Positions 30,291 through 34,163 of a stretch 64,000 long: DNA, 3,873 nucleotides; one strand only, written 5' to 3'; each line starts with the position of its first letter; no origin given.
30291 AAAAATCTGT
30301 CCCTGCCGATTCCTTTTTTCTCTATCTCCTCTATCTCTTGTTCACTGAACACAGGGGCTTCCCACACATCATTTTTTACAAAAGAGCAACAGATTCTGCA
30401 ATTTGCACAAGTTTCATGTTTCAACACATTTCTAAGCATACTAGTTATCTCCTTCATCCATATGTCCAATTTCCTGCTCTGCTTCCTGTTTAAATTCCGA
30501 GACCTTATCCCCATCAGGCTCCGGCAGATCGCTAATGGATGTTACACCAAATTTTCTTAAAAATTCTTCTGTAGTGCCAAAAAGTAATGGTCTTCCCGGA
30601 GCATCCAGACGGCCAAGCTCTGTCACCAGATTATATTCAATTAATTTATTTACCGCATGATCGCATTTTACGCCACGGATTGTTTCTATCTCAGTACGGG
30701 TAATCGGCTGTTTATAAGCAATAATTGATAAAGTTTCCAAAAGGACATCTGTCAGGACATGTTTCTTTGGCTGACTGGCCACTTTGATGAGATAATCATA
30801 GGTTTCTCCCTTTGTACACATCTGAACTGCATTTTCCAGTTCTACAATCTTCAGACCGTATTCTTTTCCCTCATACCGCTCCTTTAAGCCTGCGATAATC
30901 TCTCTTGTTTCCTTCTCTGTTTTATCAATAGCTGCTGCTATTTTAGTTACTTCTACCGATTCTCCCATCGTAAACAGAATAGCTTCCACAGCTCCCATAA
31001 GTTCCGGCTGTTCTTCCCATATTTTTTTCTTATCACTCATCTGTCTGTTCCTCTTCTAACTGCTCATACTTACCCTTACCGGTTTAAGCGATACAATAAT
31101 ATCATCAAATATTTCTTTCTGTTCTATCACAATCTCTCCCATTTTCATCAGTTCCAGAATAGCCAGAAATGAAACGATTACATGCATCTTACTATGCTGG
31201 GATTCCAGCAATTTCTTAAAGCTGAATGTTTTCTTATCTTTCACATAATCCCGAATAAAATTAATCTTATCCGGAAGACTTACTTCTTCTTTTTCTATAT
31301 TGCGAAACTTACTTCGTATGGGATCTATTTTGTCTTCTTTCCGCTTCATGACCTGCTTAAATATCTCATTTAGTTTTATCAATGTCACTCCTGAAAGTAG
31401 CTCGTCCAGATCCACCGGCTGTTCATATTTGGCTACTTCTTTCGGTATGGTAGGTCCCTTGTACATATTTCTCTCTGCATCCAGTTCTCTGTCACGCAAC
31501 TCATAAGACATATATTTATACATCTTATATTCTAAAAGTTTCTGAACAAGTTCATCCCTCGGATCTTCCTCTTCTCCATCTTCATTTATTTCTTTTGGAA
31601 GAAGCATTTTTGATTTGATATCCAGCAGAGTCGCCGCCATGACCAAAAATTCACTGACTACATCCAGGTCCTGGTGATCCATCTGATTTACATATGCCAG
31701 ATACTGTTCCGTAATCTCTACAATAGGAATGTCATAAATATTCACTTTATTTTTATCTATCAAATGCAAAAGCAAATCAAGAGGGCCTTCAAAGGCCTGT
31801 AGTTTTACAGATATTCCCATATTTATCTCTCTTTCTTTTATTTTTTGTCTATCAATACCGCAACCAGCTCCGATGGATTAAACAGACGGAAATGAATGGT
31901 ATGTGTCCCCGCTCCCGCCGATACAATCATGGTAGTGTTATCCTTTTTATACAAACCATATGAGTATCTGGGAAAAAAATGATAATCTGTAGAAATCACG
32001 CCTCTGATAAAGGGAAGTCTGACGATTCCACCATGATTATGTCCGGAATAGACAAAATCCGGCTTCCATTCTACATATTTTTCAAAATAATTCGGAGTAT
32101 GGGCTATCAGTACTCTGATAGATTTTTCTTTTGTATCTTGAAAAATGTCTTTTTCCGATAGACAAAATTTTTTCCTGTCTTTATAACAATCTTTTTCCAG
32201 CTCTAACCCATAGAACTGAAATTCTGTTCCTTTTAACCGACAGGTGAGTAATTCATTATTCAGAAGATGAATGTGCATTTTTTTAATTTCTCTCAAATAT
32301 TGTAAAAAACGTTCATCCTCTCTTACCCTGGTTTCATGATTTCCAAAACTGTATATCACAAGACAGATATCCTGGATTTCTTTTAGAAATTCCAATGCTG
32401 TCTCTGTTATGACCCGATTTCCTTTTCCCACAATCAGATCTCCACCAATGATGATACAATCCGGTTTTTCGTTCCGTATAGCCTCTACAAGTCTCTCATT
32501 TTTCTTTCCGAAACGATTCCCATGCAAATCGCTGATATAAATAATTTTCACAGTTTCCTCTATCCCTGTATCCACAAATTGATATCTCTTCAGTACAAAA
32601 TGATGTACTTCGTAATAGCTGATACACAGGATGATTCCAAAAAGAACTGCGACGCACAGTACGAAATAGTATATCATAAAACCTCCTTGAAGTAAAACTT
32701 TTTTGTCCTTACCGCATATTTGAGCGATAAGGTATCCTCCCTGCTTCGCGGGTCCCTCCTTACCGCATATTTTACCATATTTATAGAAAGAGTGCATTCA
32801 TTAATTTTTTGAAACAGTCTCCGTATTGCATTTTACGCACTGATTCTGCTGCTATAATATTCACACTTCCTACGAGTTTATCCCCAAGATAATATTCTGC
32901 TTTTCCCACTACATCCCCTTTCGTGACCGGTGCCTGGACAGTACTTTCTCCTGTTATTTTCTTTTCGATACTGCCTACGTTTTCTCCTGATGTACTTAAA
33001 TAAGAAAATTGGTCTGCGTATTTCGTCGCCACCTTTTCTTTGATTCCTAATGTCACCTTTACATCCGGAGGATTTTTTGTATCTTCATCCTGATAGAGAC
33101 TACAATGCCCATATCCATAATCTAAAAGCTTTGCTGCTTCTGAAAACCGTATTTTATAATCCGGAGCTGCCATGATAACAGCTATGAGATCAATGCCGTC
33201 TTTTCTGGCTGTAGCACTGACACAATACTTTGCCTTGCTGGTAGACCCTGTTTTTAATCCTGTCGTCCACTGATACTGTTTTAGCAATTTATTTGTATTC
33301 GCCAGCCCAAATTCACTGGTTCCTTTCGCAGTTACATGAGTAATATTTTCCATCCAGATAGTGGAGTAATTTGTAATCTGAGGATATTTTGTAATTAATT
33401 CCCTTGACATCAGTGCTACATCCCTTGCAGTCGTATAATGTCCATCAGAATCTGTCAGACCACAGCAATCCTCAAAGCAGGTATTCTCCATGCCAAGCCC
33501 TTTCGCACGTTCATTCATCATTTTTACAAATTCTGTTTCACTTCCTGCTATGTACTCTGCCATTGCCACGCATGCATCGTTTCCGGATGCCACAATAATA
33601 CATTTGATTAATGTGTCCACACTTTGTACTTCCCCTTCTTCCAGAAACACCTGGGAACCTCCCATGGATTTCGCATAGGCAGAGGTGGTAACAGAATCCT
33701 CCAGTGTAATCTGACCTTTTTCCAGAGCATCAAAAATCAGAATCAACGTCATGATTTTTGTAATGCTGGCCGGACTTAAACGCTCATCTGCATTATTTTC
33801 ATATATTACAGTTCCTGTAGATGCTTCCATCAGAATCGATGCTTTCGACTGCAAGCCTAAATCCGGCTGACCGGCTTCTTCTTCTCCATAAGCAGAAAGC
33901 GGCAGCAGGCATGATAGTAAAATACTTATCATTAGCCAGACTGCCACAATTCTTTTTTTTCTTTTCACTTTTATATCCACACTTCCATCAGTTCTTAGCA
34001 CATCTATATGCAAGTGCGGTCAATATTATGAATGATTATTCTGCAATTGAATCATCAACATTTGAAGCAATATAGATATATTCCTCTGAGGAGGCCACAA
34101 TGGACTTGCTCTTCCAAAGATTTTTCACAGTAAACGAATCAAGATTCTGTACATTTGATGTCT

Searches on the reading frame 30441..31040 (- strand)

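Call 47: search_protein_families(library=ncbifam, proteins=[window:30441-31040:-], max_evalue=0.00001)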
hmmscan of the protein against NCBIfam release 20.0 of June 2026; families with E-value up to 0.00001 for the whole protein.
window:30441-31040:- (199 aa): 2 families
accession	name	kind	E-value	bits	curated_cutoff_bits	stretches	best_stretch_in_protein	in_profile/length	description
TIGR00281.1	TIGR00281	equivalog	2.1e-39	135.1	89.2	1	14-187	2-176/186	SMC-Scp complex subunit ScpB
NF001106.1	PRK00135.2-1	exception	3.5e-32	111.7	300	1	14-177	202-367/377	SMC-Scp complex subunit ScpB, long form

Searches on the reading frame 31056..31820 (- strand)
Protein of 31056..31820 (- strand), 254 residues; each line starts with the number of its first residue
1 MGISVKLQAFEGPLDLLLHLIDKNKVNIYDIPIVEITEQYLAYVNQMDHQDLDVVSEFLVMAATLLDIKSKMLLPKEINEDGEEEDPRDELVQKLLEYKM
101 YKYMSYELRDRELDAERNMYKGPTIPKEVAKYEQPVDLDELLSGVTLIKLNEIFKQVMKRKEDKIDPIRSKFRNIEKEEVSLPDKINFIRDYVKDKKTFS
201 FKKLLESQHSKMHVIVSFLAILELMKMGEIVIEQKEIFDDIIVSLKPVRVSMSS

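Call 47: search_protein_families(library=ncbifam, proteins=[window:31056-31820:-], max_evalue=0.00001)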
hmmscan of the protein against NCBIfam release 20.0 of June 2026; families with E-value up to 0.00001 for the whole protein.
window:31056-31820:- (254 aa): 5 families
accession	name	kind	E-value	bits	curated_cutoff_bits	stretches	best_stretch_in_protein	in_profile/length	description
NF000995.0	PRK00104.1-4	equivalog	7.9e-67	225.3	315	1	3-246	5-246/251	segregation/condensation protein A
NF000994.0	PRK00104.1-3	equivalog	5.4e-64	216.2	234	1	3-244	4-239/246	segregation/condensation protein A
NF000992.0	PRK00104.1-1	equivalog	4.9e-52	176.9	417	1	4-245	4-242/247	segregation/condensation protein A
NF000993.0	PRK00104.1-2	equivalog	2.9e-48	164.6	268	1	4-244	2-231/237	segregation/condensation protein A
NF001751.0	PRK00478.1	equivalog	2.8e-24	85.9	436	1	4-245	162-412/505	segregation/condensation protein A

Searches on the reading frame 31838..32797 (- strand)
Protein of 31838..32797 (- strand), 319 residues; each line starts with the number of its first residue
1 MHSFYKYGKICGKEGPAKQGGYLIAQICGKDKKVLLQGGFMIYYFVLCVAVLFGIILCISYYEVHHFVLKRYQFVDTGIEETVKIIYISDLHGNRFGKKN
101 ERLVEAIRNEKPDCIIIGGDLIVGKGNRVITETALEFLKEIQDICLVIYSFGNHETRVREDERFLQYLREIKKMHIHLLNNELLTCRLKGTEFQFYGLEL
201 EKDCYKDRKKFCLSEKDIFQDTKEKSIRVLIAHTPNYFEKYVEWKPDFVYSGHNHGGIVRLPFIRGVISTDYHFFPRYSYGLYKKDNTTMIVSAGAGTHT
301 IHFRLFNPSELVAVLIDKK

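Call 47: search_protein_families(library=ncbifam, proteins=[window:31838-32797:-], max_evalue=0.00001)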
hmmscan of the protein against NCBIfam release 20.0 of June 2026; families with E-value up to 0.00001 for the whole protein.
window:31838-32797:- (319 aa): 2 families
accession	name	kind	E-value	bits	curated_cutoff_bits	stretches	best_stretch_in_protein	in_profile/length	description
NF008460.0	PRK11340.1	equivalog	1.1e-17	64.3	188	1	58-297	24-252/271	phosphodiesterase YaeI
NF033458.1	lipid_A_LpxG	equivalog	5.7e-13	48.9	350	1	216-316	213-318/321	UDP-2,3-diacylglucosamine diphosphatase LpxG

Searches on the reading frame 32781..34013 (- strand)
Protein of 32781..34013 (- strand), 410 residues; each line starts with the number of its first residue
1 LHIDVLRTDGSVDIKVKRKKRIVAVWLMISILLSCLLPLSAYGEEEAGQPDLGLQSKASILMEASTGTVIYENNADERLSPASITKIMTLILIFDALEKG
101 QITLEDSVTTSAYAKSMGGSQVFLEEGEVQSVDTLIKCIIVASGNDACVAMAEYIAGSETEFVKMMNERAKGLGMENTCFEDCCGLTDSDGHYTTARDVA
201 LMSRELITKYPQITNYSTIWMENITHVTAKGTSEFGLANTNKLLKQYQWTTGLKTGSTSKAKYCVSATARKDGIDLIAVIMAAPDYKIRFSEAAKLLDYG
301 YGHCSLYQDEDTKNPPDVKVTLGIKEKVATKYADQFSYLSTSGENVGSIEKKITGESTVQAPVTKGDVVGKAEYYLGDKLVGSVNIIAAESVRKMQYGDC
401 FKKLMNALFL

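Call 47: search_protein_families(library=ncbifam, proteins=[window:32781-34013:-], max_evalue=0.00001)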
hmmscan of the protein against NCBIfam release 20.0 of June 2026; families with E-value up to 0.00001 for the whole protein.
window:32781-34013:- (410 aa): 7 families
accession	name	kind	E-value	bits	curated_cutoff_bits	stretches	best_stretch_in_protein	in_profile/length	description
NF008489.0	PRK11397.1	equivalog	2.4e-56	191.1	610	1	46-395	28-375/389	serine-type D-Ala-D-Ala carboxypeptidase DacD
NF007445.0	PRK10001.1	equivalog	2e-54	184.9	765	1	43-394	27-376/400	serine-type D-Ala-D-Ala carboxypeptidase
NF008059.0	PRK10793.1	equivalog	5e-51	173.7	694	1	55-406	45-392/403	D-alanyl-D-alanine carboxypeptidase DacA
NF038273.1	strep_PBP3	exception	9.2e-50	169.8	490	1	39-389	11-379/407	D-alanyl-D-alanine carboxypeptidase PBP3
NF038258.2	PBP4_Staph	exception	2.9e-42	144.8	500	1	59-291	43-287/366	penicillin-binding protein PBP4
NF008668.0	PRK11669.1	equivalog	4.7e-28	98.2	294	1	20-296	7-276/316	D-alanyl-D-alanine endopeptidase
NF000471.1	vanY_of_D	exception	2.9e-16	59.7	625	1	51-298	94-349/354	transpeptidase-like D-Ala-D-Ala carboxypeptidase VanY-D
